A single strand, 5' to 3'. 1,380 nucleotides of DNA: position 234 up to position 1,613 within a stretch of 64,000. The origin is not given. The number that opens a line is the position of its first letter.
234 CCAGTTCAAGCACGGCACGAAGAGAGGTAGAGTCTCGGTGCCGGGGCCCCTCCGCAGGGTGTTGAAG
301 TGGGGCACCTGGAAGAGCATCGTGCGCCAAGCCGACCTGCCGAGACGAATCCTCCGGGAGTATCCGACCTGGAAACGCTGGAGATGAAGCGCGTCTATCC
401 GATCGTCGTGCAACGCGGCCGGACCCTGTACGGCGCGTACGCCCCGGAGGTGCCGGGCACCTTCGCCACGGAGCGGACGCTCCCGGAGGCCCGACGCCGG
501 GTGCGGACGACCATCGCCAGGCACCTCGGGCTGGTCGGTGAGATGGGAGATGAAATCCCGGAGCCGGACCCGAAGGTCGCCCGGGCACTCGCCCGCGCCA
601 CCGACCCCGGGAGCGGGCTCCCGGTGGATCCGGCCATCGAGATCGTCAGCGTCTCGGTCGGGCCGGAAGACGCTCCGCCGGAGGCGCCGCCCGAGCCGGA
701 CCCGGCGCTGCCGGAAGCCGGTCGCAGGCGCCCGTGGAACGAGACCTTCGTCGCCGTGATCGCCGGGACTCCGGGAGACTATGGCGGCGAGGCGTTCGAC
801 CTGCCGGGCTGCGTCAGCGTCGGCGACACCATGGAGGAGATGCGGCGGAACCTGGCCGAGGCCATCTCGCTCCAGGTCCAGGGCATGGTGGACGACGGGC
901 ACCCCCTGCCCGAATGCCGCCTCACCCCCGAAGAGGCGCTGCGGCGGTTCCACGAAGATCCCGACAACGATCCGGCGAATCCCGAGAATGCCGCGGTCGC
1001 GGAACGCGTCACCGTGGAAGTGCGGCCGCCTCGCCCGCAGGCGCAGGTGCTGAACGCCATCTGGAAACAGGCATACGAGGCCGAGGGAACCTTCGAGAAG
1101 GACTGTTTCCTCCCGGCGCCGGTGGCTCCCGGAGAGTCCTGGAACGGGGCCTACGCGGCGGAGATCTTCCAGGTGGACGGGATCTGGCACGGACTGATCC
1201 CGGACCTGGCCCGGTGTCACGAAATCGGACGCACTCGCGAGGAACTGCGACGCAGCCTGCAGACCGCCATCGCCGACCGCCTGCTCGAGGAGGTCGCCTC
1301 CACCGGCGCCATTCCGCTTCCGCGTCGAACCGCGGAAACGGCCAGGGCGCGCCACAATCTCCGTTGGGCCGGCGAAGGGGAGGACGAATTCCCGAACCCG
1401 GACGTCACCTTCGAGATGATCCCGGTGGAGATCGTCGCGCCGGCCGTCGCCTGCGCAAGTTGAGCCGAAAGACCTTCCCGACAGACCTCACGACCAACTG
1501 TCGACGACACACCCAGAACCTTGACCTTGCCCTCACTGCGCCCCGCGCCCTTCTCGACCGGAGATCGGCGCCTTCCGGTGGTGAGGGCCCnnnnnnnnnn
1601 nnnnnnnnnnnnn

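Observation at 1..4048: Tandem array of hicA toxins paired with antitoxins built from three HicB domains, ending in a toxin-less third copy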

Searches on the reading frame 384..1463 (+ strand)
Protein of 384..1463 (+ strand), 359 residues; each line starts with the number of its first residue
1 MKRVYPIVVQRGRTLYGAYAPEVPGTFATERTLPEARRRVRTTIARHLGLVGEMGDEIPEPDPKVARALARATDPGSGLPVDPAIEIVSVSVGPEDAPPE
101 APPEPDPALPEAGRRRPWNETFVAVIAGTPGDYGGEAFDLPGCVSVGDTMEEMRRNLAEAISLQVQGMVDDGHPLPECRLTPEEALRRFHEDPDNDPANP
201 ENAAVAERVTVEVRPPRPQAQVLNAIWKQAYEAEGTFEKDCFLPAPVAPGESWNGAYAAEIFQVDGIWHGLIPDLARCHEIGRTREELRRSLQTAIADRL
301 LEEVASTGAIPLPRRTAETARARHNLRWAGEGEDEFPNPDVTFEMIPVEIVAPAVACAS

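Call 4: search_protein_families(library=pfam, proteins=[window:384-1463:+], max_evalue=1)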
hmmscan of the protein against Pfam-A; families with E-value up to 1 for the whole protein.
window:384-1463:+ (359 aa): 3 families
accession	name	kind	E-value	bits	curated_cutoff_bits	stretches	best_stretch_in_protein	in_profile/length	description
PF15919.11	HicB_lk_antitox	-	4.7e-20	72.4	27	3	138-179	18-59/123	HicB_like antitoxin of bacterial toxin-antitoxin system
PF21748.3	UPF0150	-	4.6e-14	52.5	27.3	3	132-176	20-64/64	UPF0150-like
PF25773.1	TPR_ANAPC2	-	0.3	11.6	27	1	271-310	37-76/111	ANAPC2-like, TPR repeats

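Call 9: find_homologous_proteins(query=window:384-1463:+, max_evalue=0.001)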
Query window:384-1463:+ (359 aa): 46 proteins with E <= 0.001 among 8000 candidates.
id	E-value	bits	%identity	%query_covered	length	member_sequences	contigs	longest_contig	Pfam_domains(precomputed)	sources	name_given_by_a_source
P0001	1.7e-233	793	98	100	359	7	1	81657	PF15919.12,PF21748.4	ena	-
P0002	2.2e-195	667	84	100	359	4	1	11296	PF15919.12,PF21748.4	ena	-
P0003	4.6e-179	614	78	100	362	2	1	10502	PF15919.12,PF21748.4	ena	-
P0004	9.6e-177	606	76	100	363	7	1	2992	PF15919.12,PF21748.4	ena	-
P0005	1.3e-176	605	77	100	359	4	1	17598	PF15919.12,PF21748.4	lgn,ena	-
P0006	1.4e-174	599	76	100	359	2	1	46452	PF15919.12,PF21748.4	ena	-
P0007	1.7e-174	599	76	100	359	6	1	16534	PF15919.12,PF21748.4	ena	-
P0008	1.9e-170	585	73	100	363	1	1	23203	PF15919.12,PF21748.4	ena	-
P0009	1.6e-167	576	75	100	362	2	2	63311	PF15919.12,PF21748.4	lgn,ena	-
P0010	1.4e-162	559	72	100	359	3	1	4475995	PF15919.12,PF21748.4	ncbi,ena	-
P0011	3.1e-156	538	70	100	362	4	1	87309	PF15919.12,PF21748.4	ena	-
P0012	1.8e-155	536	69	100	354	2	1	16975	PF15919.12,PF21748.4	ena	-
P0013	2.4e-154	532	70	100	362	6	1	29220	PF15919.12,PF21748.4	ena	-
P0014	1.6e-141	490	65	96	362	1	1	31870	PF15919.12,PF21748.4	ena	-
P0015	4.7e-127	442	60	100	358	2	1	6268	PF15919.12,PF21748.4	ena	-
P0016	5.0e-121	423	58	100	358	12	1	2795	PF15919.12,PF21748.4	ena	-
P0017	3.5e-120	420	58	100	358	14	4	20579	PF15919.12,PF21748.4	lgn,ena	-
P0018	4.1e-115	403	57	99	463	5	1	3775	PF15919.12,PF21748.4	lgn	-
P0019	5.2e-115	403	56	100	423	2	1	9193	PF15919.12,PF21748.4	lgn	-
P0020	1.2e-114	402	54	100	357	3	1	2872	PF15919.12,PF21748.4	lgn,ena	-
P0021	1.9e-114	401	56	99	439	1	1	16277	PF15919.12,PF21748.4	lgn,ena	-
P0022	1.4e-113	398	55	100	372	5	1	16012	PF15919.12,PF21748.4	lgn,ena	-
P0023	2.4e-113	397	57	99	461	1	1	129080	PF15919.12,PF21748.4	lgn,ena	-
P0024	1.1e-112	395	55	100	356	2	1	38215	PF15919.12,PF21748.4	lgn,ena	-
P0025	2.0e-112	394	55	100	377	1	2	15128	PF15919.12,PF21748.4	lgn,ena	-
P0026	2.0e-112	394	56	99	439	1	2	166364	PF15919.12,PF21748.4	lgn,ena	-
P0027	3.2e-112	394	56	98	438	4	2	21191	PF15919.12,PF21748.4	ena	-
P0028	5.2e-112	393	53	100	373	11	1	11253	PF15919.12,PF21748.4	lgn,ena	-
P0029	9.4e-112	392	53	100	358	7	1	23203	PF15919.12,PF21748.4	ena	-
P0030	1.0e-111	392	55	100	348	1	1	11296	PF15919.12,PF21748.4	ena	-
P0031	3.1e-109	384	53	100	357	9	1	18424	PF15919.12,PF21748.4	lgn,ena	-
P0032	2.2e-107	378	53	100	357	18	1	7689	PF15919.12,PF21748.4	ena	-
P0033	1.3e-106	375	53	100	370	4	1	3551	PF15919.12,PF21748.4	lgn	-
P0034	5.3e-104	367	52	100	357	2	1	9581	PF15919.12,PF21748.4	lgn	-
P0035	2.4e-95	338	51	100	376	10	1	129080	PF15919.12,PF21748.4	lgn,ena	-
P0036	5.1e-75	271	44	100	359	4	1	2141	PF15919.12,PF21748.4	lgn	-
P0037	1.9e-69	253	42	100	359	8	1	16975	PF15919.12,PF21748.4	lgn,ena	-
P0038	3.2e-69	252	40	100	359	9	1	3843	PF15919.12,PF21748.4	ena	-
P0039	2.2e-67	246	42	100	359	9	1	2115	PF15919.12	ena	-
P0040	8.4e-66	241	42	100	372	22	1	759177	PF15919.12,PF15970.12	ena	-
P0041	4.8e-65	238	40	100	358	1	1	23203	PF15919.12,PF15970.12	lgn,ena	-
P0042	1.8e-63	233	42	100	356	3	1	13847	PF15919.12,PF15970.12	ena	-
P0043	8.7e-63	231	41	100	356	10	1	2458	PF15919.12,PF21748.4,PF15970.12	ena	-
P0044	3.1e-62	229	41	100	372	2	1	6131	PF15919.12,PF15970.12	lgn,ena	-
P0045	4.3e-61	225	41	100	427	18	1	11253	PF15919.12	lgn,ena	-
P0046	2.1e-60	223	41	100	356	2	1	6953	PF15919.12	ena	-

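Call 10: find_encoding_contigs(protein=P0010, flank=10000, max_places=3)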
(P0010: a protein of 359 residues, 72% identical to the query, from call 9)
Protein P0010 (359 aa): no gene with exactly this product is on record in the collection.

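Call 11: find_encoding_contigs(protein=P0008, flank=10000, max_places=3)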
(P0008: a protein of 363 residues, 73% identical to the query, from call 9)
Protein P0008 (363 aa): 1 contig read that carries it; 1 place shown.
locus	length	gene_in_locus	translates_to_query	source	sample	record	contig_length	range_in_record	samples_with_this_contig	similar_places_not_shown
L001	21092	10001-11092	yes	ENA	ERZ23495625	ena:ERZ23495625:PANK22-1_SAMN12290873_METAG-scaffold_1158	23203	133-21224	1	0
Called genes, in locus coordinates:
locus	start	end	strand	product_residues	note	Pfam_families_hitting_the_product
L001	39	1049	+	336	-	-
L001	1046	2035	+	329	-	PF07837:FTCD_N, PF02971:FTCD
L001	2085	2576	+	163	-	PF22811:Zn_ribbon_NrdR, PF03477:ATP-cone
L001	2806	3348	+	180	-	PF04542:Sigma70_r2, PF08281:Sigma70_r4_2, PF04545:Sigma70_r4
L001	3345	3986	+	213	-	-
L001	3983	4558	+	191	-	-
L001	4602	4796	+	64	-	PF18917:LiaI-LiaF-like_TM1, PF22570:LiaF-TM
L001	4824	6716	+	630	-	PF11259:DUF3060 (faint)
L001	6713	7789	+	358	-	-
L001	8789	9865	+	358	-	PF15919:HicB_lk_antitox (weak), PF15970:HicB-like_2 (faint)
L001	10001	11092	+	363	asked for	PF21748:UPF0150 (faint), PF15919:HicB_lk_antitox (weak)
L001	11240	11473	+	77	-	PF07927:HicA_toxin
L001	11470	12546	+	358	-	PF15919:HicB_lk_antitox (weak), PF21748:UPF0150 (faint), PF15919:HicB_lk_antitox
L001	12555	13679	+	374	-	PF15919:HicB_lk_antitox (faint), PF15970:HicB-like_2 (faint), PF21748:UPF0150 (faint)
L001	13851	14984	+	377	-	PF15919:HicB_lk_antitox (faint)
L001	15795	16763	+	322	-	PF12358:DUF3644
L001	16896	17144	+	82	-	-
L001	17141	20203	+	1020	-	PF04313:HSDR_N, PF04851:ResIII, PF18766:SWI2_SNF2, PF22679:T1R_D3-like, PF11867:T1RH-like_C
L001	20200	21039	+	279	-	PF01863:YgjP-like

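Call 14: find_encoding_contigs(protein=P0001, flank=10000, max_places=3)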
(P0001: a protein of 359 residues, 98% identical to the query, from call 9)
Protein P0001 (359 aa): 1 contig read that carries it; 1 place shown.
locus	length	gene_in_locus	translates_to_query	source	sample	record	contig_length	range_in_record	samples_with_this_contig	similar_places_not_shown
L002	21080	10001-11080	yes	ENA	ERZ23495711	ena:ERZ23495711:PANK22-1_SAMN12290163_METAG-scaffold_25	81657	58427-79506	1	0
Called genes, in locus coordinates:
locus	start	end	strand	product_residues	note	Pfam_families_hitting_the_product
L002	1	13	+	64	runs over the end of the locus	PF22570:LiaF-TM, PF18917:LiaI-LiaF-like_TM1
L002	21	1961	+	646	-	-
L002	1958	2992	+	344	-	PF13349:DUF4097 (weak)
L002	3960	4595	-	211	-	-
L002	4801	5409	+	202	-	-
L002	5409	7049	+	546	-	PF12161:HsdM_N, PF02384:N6_Mtase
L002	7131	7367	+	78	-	PF07927:HicA_toxin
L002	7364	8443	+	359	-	PF15919:HicB_lk_antitox (weak), PF21748:UPF0150 (faint)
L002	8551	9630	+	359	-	PF21748:UPF0150 (faint), PF15919:HicB_lk_antitox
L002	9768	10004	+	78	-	PF07927:HicA_toxin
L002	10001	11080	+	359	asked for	PF21748:UPF0150 (faint), PF15919:HicB_lk_antitox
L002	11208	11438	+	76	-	PF07927:HicA_toxin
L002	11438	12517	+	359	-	PF21748:UPF0150 (faint), PF15919:HicB_lk_antitox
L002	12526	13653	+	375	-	PF15919:HicB_lk_antitox (faint), PF21748:UPF0150 (faint)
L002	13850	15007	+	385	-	PF10137:CAP12-PCTIR_TIR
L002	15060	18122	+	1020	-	PF04313:HSDR_N, PF00270:DEAD (faint), PF04851:ResIII, PF18766:SWI2_SNF2, PF22679:T1R_D3-like, PF11867:T1RH-like_C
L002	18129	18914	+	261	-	PF01863:YgjP-like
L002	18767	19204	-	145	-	-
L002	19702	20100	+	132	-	-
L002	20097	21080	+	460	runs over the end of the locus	-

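Call 15: find_encoding_contigs(protein=P0023, flank=10000, max_places=3)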
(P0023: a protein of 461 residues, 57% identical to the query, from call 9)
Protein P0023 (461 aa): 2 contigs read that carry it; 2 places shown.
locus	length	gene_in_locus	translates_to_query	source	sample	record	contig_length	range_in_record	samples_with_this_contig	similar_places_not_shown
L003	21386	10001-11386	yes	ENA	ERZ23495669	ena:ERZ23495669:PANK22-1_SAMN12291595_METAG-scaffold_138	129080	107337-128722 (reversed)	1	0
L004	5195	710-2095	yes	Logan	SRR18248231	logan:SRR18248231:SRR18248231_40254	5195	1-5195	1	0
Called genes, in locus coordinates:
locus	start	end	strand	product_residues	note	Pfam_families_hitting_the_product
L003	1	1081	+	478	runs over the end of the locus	?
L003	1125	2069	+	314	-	PF07837:FTCD_N, PF02971:FTCD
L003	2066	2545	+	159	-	PF22811:Zn_ribbon_NrdR, PF03477:ATP-cone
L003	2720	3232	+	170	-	PF04542:Sigma70_r2, PF08281:Sigma70_r4_2, PF04545:Sigma70_r4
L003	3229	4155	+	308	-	-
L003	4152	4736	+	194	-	-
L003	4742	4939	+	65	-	PF22570:LiaF-TM (weak), PF18917:LiaI-LiaF-like_TM1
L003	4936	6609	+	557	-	-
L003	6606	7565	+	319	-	-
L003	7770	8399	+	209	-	-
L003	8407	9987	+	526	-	PF12161:HsdM_N, PF02384:N6_Mtase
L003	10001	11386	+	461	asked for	PF21748:UPF0150 (faint), PF15919:HicB_lk_antitox (weak)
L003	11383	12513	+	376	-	PF15919:HicB_lk_antitox, PF21748:UPF0150 (weak)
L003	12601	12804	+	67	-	PF07927:HicA_toxin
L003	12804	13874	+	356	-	PF15919:HicB_lk_antitox (weak), PF15970:HicB-like_2 (faint), PF15919:HicB_lk_antitox (weak)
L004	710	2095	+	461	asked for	PF21748:UPF0150 (faint), PF15919:HicB_lk_antitox (weak)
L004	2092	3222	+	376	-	PF15919:HicB_lk_antitox, PF21748:UPF0150 (weak)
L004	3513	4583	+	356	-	PF15919:HicB_lk_antitox (weak), PF15970:HicB-like_2 (faint), PF15919:HicB_lk_antitox (weak)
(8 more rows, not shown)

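Call 17: find_related_loci(query=A1, collection=genome_contigs, flank=10000)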
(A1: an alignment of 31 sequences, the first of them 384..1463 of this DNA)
Query A1 (359 aa) in genome_contigs; peptide patterns used: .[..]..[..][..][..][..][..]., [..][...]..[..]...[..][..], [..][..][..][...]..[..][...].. (x = any residue, [..] = any of these).
376 stretches matched a pattern; 4 encode a relative of the query (tblastn E <= 1e-3); 4 distinct loci.
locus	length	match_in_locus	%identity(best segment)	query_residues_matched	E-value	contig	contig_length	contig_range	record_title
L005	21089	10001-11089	56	2-358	5e-114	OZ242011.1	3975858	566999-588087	MAG: Candidatus Marinacidobacterium sp. isolate 9dab93f2-0bd7-4437-a2b9-636a52ee9c7b genome assembly, chromosome: 1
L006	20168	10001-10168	50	122-176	5e-10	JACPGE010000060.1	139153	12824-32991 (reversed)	MAG: Candidatus Hydrogenedentota bacterium isolate NC_groundwater_379_Ag_B-0.1um_61_26 GD18-4_B1_scaffold_682155, whole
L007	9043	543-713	47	121-177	3e-9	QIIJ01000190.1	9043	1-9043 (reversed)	MAG: Aurantimonadaceae bacterium isolate SZUA-100 Ga0063293_10009203, whole genome shotgun sequence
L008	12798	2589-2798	44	5-194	4e-8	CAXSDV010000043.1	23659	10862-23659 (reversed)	MAG: uncultured Caulobacteraceae bacterium isolate private_X11_metawrap_bin.2 genome assembly, contig: private_X11_metaw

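Call 30: search_protein_representatives(alignment_id=A1)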
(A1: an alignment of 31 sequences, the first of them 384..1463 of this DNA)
Query: 31 sequences, 357 profile positions. Proteins with E-value up to 0.001 (for the whole library): 5258; up to 1e-10: 243; up to 1e-30: 3. The best 150 are listed.
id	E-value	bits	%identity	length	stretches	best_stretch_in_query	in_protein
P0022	7.8e-171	584.8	-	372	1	1-357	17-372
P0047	1.2e-132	459.2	-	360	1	1-357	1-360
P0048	2.8e-110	385.7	-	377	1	2-351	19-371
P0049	3.4e-22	95.9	-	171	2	116-179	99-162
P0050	1.2e-21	94.1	-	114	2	118-195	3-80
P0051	4.1e-21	92.3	-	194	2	122-179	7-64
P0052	8.3e-21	91.3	-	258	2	120-213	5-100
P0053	2.0e-20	90.1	-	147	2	117-176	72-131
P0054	1.4e-19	87.3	-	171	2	120-179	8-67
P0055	1.5e-19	87.2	-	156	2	106-186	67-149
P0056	1.8e-19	86.9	-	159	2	120-177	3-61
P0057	3.0e-19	86.2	-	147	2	120-175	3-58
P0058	3.7e-19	85.9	-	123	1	120-221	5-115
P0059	6.1e-19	85.2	-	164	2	114-176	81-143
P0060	3.0e-18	82.9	-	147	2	120-175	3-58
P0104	1.2e-13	67.7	-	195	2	121-176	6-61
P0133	1.3e-12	64.3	-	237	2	121-178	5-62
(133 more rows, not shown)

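Call 31: predict_structure(alignment_id=A1)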
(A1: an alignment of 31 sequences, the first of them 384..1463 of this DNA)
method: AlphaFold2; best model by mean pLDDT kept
length: 359 residues; sequences in the alignment: 31
mean_pLDDT: 89.4   pTM: 0.80
mean pLDDT of the five models: 89.4, 88.5, 88.3, 88.0, 87.6
residues with pLDDT >= 90: 259; 70-90: 78; 50-70: 12; < 50: 10
segments of 3 or more residues with pLDDT < 50: 107-112
pLDDT, mean of each block of 10 residues (from residue 1): 93 94 94 95 94 88 94 91 93 85 48 74 89 89 91 94 92 85 91 76 87 90 91 92 91 97 95 93 97 97 92 94 94 88 97 69
secondary structure, 60 per line:
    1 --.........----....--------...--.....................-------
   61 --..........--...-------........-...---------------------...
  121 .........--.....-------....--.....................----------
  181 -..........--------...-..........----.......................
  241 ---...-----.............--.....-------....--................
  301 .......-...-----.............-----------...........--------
elements in order: E3-11 E16-19 E28-30 H33-53 H63-72 E85-92 E118-129 E132-136 E144-147 H150-170 H182-191 E204-213 H218-240 E244-246 E252-264 E267-271 E279-282 H285-307 E309-311 H317-329 E341-351

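Call 36: fold_search(model_id=the predicted structure, library=pdb)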
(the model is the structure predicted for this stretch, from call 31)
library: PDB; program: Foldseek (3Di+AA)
matches with E <= 10: 505; with E <= 0.001: 7
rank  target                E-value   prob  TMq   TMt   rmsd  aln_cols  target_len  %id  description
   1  4p78_A                2.6e-04  1.00  0.20  0.67   4.1        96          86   24  HicA3 and HicB3 toxin-antitoxin complex (released 2014-08-27)
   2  6g26_A                3.1e-04  1.00  0.20  0.49  13.1       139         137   24  The crystal structure of the Burkholderia pseudomallei HicAB complex (released 2018-10-31)
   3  6g26_B                3.4e-04  1.00  0.20  0.49  13.1       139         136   24  The crystal structure of the Burkholderia pseudomallei HicAB complex (released 2018-10-31)
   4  4p7d_A                4.4e-04  1.00  0.20  0.49   8.5       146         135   20  Antitoxin HicB3 crystal structure (released 2014-08-27)
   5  6g1c_V                6.9e-04  1.00  0.21  0.80   2.5        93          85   26  Crystal structure of the N-terminal domain of Burkholderia Pseudomallei antitoxin HicB (released 2018-10-31)
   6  6g1n_C                7.8e-04  1.00  0.21  0.50   6.7       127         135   26  Crystal structure of the Burkholderia Pseudomallei antitoxin HicB (released 2018-10-31)
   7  4p7d_B                9.3e-04  1.00  0.20  0.45  14.4       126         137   22  Antitoxin HicB3 crystal structure (released 2014-08-27)
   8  6g1c_C                1.2e-03  1.00  0.20  0.75   3.3        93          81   28  Crystal structure of the N-terminal domain of Burkholderia Pseudomallei antitoxin HicB (released 2018-10-31)
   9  6g1n_A                1.2e-03  1.00  0.20  0.51  13.5       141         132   23  Crystal structure of the Burkholderia Pseudomallei antitoxin HicB (released 2018-10-31)
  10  6g1c_B                1.3e-03  1.00  0.20  0.72   3.8        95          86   27  Crystal structure of the N-terminal domain of Burkholderia Pseudomallei antitoxin HicB (released 2018-10-31)
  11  4p7d_D                1.3e-03  1.00  0.21  0.50  12.8       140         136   20  Antitoxin HicB3 crystal structure (released 2014-08-27)
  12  5yrz_A                4.8e-03  1.00  0.23  0.51   7.2       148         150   14  Toxin-Antitoxin complex from Streptococcus pneumoniae (released 2018-05-23)
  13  5yrz_C                5.7e-03  1.00  0.23  0.52   3.3       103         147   14  Toxin-Antitoxin complex from Streptococcus pneumoniae (released 2018-05-23)
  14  3kwr_A                6.0e-03  1.00  0.18  0.70   3.5        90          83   14  Crystal structure of Putative RNA-binding protein (NP_785364.1) from LACTOBACILLUS PLANTARUM at 1.45 A resolution (released 2009-12-22)
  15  3kwr_B                1.0e-02  1.00  0.17  0.69   3.5        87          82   15  Crystal structure of Putative RNA-binding protein (NP_785364.1) from LACTOBACILLUS PLANTARUM at 1.45 A resolution (released 2009-12-22)
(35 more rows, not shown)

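Call 37: search_protein_families(library=pfam, proteins=[P0023, P0019, P0045, L002:13850-15007:+, L002:4801-5409:+, L001:6713-7789:+, L001:16896-17144:+], max_evalue=0.1)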
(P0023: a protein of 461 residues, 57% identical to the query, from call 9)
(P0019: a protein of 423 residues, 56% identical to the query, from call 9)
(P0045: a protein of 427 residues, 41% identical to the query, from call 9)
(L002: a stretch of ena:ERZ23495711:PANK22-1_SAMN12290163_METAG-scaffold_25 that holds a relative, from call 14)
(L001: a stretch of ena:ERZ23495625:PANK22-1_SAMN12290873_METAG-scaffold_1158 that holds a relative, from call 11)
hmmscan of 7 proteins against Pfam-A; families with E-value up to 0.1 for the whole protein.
P0023 (461 aa): 2 families
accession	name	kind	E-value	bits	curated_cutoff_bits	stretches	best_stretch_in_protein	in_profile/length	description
PF15919.11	HicB_lk_antitox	-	6.5e-14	52.6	27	2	224-273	8-57/123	HicB_like antitoxin of bacterial toxin-antitoxin system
PF21748.3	UPF0150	-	3.8e-10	40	27.3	1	227-272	19-64/64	UPF0150-like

P0019 (423 aa): 3 families
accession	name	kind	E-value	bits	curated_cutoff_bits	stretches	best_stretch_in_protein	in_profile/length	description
PF15919.11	HicB_lk_antitox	-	3.6e-13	50.2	27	2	195-241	11-57/123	HicB_like antitoxin of bacterial toxin-antitoxin system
PF21748.3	UPF0150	-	9.8e-12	45.1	27.3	2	188-240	10-64/64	UPF0150-like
PF24113.1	DUF7387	-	0.048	14.5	27.9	0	174-230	2-56/85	Family of unknown function (DUF7387)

P0045 (427 aa): 3 families
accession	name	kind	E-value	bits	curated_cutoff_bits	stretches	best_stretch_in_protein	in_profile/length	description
PF15919.11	HicB_lk_antitox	-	5.8e-19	68.9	27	2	200-265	12-76/123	HicB_like antitoxin of bacterial toxin-antitoxin system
PF21748.3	UPF0150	-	0.00021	21.6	27.3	0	202-244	22-64/64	UPF0150-like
PF07927.17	HicA_toxin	-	0.017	15.7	27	1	7-36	3-32/58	HicA toxin of bacterial toxin-antitoxin,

L002:13850-15007:+ (385 aa): 2 families
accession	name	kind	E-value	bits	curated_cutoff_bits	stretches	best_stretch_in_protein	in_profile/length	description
PF10137.14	CAP12-PCTIR_TIR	-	2.5e-26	92.4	24.7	1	8-138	2-118/119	CAP12/Pycsar effector protein, TIR domain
PF25212.1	HVO_A0114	-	0.013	15.7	27.6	0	292-314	10-32/84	HVO_A0114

L002:4801-5409:+ (202 aa): 0 families

L001:6713-7789:+ (358 aa): 1 family
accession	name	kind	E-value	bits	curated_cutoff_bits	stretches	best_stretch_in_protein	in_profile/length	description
PF13349.12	DUF4097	-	0.0026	17.6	22.9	0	222-304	121-199/247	Toastrack DUF4097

L001:16896-17144:+ (82 aa): 0 families
